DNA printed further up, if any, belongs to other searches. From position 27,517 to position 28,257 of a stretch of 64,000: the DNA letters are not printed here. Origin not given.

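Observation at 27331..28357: Duplicated ~205-bp unit encoding twin 31-aa micro-ORFs, followed by a 4-TM protein and an HTH protein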

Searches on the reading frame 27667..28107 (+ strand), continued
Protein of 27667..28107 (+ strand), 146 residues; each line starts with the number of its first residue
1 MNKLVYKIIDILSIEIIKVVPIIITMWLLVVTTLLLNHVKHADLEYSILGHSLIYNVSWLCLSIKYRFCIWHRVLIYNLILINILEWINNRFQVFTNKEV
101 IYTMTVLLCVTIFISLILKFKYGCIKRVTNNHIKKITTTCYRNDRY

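Call 70: search_protein_families(library=pfam, proteins=[L011:3883-4446:+, L077:3879-4514:+, L011:3501-3887:+, L077:3490-3879:+, L009:3359-3658:+, L012:3332-3616:+, L014:3329-3610:+, L015:3383-3769:+, L096:2438-2767:+, L020:3329-3607:+], max_evalue=0.1)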
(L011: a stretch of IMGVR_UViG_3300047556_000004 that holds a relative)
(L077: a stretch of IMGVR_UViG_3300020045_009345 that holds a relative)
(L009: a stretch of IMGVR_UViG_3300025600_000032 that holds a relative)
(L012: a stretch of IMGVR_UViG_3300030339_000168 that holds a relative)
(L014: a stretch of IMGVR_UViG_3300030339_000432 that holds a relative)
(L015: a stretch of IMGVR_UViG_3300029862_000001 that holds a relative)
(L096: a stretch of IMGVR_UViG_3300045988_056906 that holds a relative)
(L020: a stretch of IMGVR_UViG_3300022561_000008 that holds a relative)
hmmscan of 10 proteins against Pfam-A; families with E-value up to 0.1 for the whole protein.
L011:3883-4446:+ (188 aa): 1 family
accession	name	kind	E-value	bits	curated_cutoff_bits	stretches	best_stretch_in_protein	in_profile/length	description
PF11860.13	Muramidase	-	3.3e-35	122.4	22.3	1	18-185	2-175/175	N-acetylmuramidase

L077:3879-4514:+ (212 aa): 1 family
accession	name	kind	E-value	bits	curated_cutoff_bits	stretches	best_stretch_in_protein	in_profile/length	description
PF01471.23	PG_binding_1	-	0.0027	18.3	23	1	4-24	34-54/57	Putative peptidoglycan binding domain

L011:3501-3887:+ (129 aa): 21 families
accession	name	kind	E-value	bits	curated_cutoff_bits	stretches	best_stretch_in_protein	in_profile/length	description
PF00038.26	Filament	-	0.0016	18.5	40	1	31-100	43-112/313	Intermediate filament protein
PF03528.20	Rabaptin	-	0.0022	17.3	26.7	1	32-86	149-200/486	Rabaptin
PF20492.3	ERM_helical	-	0.0028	18.1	40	1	28-100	18-92/120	Ezrin/radixin/moesin, alpha-helical domain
PF03999.17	MAP65_ASE1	-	0.004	16.4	26.9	1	39-98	202-261/477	Microtubule associated protein (MAP65/ASE1 family)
PF25450.1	Rab11-FIP3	-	0.0043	17.8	31.9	1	35-78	47-90/125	Rab11-FIP3-like domain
PF24319.2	DUF7491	-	0.01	16.5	30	1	39-85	32-78/90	Coiled-coil region of unknown function (DUF7491)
PF10186.14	ATG14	-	0.01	15.4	33.2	1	29-86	56-115/347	Vacuolar sorting 38 and autophagy-related subunit 14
PF00170.26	bZIP_1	-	0.011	16.2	27.6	1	33-78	22-62/64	bZIP transcription factor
PF04977.20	DivIC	-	0.012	15.9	28.9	1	25-72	8-54/80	Septum formation initiator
PF10473.14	CENP-F_leu_zip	-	0.018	15.5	34.5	1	43-93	25-75/140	Leucine-rich repeats of kinetochore protein Cenp-F/LEK1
PF05659.16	RPW8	-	0.025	14.6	30.4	1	28-87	21-78/139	Arabidopsis broad-spectrum mildew resistance protein RPW8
PF06818.20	Fez1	-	0.026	15.4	34.4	1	32-88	56-112/199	Fez1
PF06785.16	UPF0242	-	0.032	14.7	33.5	1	28-77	69-118/194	Uncharacterised protein family (UPF0242) N-terminus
PF17319.7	DUF5362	-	0.037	14.4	25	0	7-55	22-69/94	Family of unknown function (DUF5362)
PF13863.11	DUF4200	-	0.05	14.4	29.7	1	30-69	68-107/119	Domain of unknown function (DUF4200)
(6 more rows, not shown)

L077:3490-3879:+ (130 aa): 1 family
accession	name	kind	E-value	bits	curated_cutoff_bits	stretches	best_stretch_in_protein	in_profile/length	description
PF06990.17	Gal-3-0_sulfotr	-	0.023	14.1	27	1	57-115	215-274/402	Galactose-3-O-sulfotransferase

L009:3359-3658:+ (100 aa): 0 families

L012:3332-3616:+ (95 aa): 1 family
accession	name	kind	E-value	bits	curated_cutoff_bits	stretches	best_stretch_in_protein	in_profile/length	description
PF12728.13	HTH_17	-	4e-06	27.4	27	1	47-79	5-35/51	Helix-turn-helix domain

L014:3329-3610:+ (94 aa): 1 family
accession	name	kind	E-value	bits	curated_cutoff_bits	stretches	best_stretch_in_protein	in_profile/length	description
PF12728.13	HTH_17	-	0.014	16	27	1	45-67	6-28/51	Helix-turn-helix domain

L015:3383-3769:+ (129 aa): 0 families

L096:2438-2767:+ (110 aa): 1 family
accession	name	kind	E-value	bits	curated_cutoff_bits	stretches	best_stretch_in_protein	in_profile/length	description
PF05121.17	GvpK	-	0.023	15.2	25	1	7-53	22-67/85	Gas vesicle protein K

L020:3329-3607:+ (93 aa): 2 families
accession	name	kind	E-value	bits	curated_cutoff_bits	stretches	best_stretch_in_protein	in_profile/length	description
PF12728.13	HTH_17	-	0.066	13.9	27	0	45-67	6-28/51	Helix-turn-helix domain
PF24227.1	DUF7443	-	0.075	13.1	27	1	18-42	24-46/58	Domain of unknown function (DUF7443)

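Call 72: search_protein_families(library=pfam, alignment_id=A7, max_evalue=1)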
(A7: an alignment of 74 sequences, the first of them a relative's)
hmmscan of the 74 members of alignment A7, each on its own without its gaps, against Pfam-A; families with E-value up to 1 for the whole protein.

A. member 1, P0001 (146 aa): 0 families

B. families by the number of members that match (of 74 scanned): 40 families (the first 25 are shown)
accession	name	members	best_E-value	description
PF03554.18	Herpes_UL73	3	0.013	UL73 viral envelope glycoprotein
PF07062.17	Clc-like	2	0.026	Clc-like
PF09843.14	DUF2070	2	0.36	Predicted membrane protein (DUF2070)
PF13398.12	Peptidase_M50B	1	0.0012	Peptidase M50B-like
PF04172.21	LrgB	1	0.0027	LrgB-like family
PF01102.23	Glycophorin_A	1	0.0086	Glycophorin A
PF02361.21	CbiQ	1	0.012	Cobalt transport protein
PF24380.1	DUF7536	1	0.038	Family of unknown function (DUF7536)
PF24727.1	DUF7679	1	0.038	Domain of unknown function (DUF7679)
PF14159.11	CAAD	1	0.045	CAAD domains of cyanobacterial aminoacyl-tRNA synthetase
PF02238.20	COX7a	1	0.051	Cytochrome c oxidase subunit VII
PF16758.11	UL141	1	0.058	Herpes-like virus membrane glycoprotein UL141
PF12428.13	DUF3675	1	0.059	Protein of unknown function (DUF3675)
PF19199.5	Phage_coatGP8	1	0.06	Phage major coat protein, Gp8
PF19885.4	DUF6358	1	0.073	Family of unknown function (DUF6358)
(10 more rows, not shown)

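Call 90: search_solved_structures(query=A7, max_evalue=10)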
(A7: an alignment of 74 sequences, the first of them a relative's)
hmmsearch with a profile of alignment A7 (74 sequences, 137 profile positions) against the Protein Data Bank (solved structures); distinct sequences matched with E-value up to 10: 1.
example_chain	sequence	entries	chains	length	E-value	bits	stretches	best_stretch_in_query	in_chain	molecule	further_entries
9qks_G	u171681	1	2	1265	0.97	12.5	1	89-131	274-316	ESX secretion system protein YukB,Green fluorescent protein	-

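Call 96: search_protein_families(library=pfam, proteins=[L014:1683-2204:+, L020:1693-2202:+, L092:6439-6960:+, L014:2224-2835:+, L020:2205-2819:+, L091:4018-4839:+, L012:3744-4658:+, L092:5596-6435:+, L091:5229-5669:+, L009:2561-2800:+], max_evalue=0.01)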
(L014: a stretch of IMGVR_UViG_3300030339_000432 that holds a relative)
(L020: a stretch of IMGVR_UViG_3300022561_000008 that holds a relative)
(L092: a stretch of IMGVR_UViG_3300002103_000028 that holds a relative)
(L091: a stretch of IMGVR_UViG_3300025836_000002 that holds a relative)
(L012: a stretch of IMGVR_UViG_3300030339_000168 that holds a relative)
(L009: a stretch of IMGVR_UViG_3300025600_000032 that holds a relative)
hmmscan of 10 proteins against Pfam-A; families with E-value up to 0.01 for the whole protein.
L014:1683-2204:+ (174 aa): 1 family
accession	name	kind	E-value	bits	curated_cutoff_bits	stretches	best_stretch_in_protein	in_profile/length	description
PF00182.24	Glyco_hydro_19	-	4.4e-09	36.9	25.5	1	56-134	80-157/232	Chitinase class I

L020:1693-2202:+ (170 aa): 1 family
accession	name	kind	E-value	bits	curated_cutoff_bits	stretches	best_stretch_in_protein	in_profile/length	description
PF00959.24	Phage_lysozyme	-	9.9e-27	94.2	22.3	1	27-158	8-125/125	Phage lysozyme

L092:6439-6960:+ (174 aa): 1 family
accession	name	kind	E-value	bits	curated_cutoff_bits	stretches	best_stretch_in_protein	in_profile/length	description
PF00182.24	Glyco_hydro_19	-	0.00026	21.3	25.5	1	79-132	102-156/232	Chitinase class I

L014:2224-2835:+ (204 aa): 2 families
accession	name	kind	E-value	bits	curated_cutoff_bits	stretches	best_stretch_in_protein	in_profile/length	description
PF08269.17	dCache_2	-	8.3e-05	22.3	26.5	1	30-160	13-128/298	Cache domain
PF15468.11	DUF4636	-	0.0073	16.5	27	0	10-100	47-137/243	Domain of unknown function (DUF4636)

L020:2205-2819:+ (205 aa): 1 family
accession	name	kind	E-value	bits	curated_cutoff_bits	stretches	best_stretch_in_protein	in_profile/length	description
PF08269.17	dCache_2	-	0.0018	17.9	26.5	1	33-160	16-128/298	Cache domain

L091:4018-4839:+ (274 aa): 1 family
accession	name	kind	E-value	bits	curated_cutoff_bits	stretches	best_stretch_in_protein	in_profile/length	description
PF01507.26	PAPS_reduct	-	0.0059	17.1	22.5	0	10-70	6-66/175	Phosphoadenosine phosphosulfate reductase domain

L012:3744-4658:+ (305 aa): 1 family
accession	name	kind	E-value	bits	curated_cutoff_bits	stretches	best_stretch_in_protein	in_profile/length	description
PF01507.26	PAPS_reduct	-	0.00094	19.7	22.5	1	13-67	4-56/175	Phosphoadenosine phosphosulfate reductase domain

L092:5596-6435:+ (280 aa): 2 families
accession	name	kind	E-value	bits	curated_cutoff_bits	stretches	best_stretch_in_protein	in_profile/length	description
PF07460.16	NUMOD3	-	1.9e-05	24.9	20.4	1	131-150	1-20/37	NUMOD3 motif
PF01129.24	ART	-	0.007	16.1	22.3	0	149-207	6-62/222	NAD:arginine ADP-ribosyltransferase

L091:5229-5669:+ (147 aa): 7 families
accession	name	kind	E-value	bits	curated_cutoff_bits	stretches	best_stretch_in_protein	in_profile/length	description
PF05478.16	Prominin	-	0.00039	19.1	34.3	1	28-138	321-432/799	Prominin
PF20990.2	DUF2207_C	-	0.00046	20.4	33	1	40-140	58-159/247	Predicted membrane protein (DUF2207) C-terminal domain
PF13190.11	PDGLE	-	0.0011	19.2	27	1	69-140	30-95/102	PDGLE domain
PF11839.13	Alanine_zipper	-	0.0018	19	23.1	1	33-81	11-58/69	Alanine-zipper, major outer membrane lipoprotein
PF08537.15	NBP1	-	0.0032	17.5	25.8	1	12-104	4-93/330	Fungal Nap binding protein NBP1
PF09989.15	DUF2229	-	0.0056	16.8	29.4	1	16-98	118-198/218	CoA enzyme activase uncharacterised domain (DUF2229)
PF12698.13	ABC2_membrane_3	-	0.0075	15.8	31.6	1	25-146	86-188/347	ABC-2 family transporter protein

L009:2561-2800:+ (80 aa): 0 families

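Call 104: search_protein_families(library=ncbifam, alignment_id=A7, max_evalue=0.1)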
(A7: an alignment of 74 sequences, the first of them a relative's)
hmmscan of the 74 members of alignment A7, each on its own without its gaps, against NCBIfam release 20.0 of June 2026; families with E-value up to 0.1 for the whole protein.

A. member 1, P0001 (146 aa): 0 families

B. families by the number of members that match (of 74 scanned): 7 families
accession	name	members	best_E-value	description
NF046002.1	MAG3450_fam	1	0.0058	MAG3450 family membrane protein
NF011353.0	PRK14771.1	1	0.011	lipoprotein signal peptidase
NF008813.0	PRK11837.1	1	0.029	undecaprenyl-diphosphate phosphatase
NF003057.0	PRK03975.1-5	1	0.036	putative transcriptional regulator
NF002597.0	PRK02251.2-3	1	0.039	putative septation inhibitor protein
NF045690.1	BCarotKetCrtW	1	0.057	beta-carotene ketolase CrtW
NF033724.0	P13_porin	1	0.069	P13 family porin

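Call 105: search_protein_families(library=phrogs, alignment_id=A7, max_evalue=0.1)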
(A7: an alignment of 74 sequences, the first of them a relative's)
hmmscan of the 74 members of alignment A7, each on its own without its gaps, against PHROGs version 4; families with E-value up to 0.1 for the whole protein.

A. member 1, P0001 (146 aa): 0 families

B. families by the number of members that match (of 74 scanned): 18 families
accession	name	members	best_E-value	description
phrog_7346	-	1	0.0024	-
phrog_7867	-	1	0.0047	-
phrog_15069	-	1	0.007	-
phrog_23556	-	1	0.012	-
phrog_35965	-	1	0.019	-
phrog_20095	-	1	0.031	-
phrog_38080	-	1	0.032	-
phrog_32431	-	1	0.037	-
phrog_6341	-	1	0.038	-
phrog_11445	-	1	0.041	minor tail protein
phrog_2798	-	1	0.052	-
phrog_5469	-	1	0.059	-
phrog_11234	-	1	0.061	-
phrog_33969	-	1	0.063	-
phrog_34080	-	1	0.078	-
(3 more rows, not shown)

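Call 116: fold_search(model_id=the predicted structure, library=viral)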
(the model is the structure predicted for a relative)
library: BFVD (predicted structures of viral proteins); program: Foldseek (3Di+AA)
matches with E <= 10: 97; with E <= 0.001: 0
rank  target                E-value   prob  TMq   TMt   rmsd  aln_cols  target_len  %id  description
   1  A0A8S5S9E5            1.2e-01  0.77  0.34  0.33  12.2       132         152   15  Uncharacterized protein [Myoviridae sp. ctByu2]
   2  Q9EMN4                1.1e+00  0.25  0.40  0.22   8.1       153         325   12  AMV165 [Amsacta moorei entomopoxvirus]
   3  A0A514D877            1.6e+00  0.06  0.21  0.06  21.3       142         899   16  (no name in the UniProt tables at hand)
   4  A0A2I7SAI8            1.9e+00  0.11  0.27  0.28  15.6       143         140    8  (no name in the UniProt tables at hand)
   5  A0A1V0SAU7            2.2e+00  0.28  0.44  0.44   5.1       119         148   13  Uncharacterized protein [Catovirus CTV1]
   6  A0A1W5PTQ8            2.2e+00  0.28  0.40  0.36   4.9       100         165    9  (no name in the UniProt tables at hand)
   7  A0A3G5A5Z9            2.4e+00  0.25  0.43  0.50   5.9       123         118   14  Uncharacterized protein [Harvfovirus sp.]
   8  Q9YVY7                2.6e+00  0.08  0.24  0.15  16.4       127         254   13  Transmembrane protein [Melanoplus sanguinipes entomopoxvirus]
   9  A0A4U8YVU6            2.7e+00  0.07  0.28  0.19  21.4       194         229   13  P27 [European mountain ash ringspot-associated virus (isolate Sorbus aucuparia)]
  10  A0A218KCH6            2.9e+00  0.23  0.26  0.47   2.7        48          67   23  (no name in the UniProt tables at hand)
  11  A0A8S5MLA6            2.9e+00  0.08  0.23  0.20  13.4        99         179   17  Uncharacterized protein [Podoviridae sp. ctlpi2]
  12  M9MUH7                3.3e+00  0.16  0.28  0.15  12.9        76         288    9  (no name in the UniProt tables at hand)
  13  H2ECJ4                3.5e+00  0.18  0.32  0.35   4.7        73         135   14  Uncharacterized protein [Megavirus courdo7]
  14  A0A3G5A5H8            3.5e+00  0.12  0.38  0.41  12.8       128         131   14  Uncharacterized protein [Hyperionvirus sp.]
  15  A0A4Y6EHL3            3.7e+00  0.09  0.32  0.31   7.8       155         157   10  (no name in the UniProt tables at hand)
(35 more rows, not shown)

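Call 119: search_dna_similar(query=L015:3383-3769:+, collection=phages, mode=protein, max_rows=30, max_evalue=0.05)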
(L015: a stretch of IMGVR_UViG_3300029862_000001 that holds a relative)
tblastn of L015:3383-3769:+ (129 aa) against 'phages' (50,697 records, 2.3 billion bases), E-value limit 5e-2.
Records with a match: 1; places in all: 1; records where one place covers at least 80% of the query: 1.
Best place of each record, by identity: 90-95% 1.
By first word of the organism name: phage 1.
By host as written in the record: - 1.
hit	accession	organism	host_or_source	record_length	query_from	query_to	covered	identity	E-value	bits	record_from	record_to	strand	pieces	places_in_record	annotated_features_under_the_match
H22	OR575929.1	phage csAssE-Sib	human gut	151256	1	129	100%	94.6%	2e-78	256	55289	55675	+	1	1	hypothetical protein (x2) | structural protein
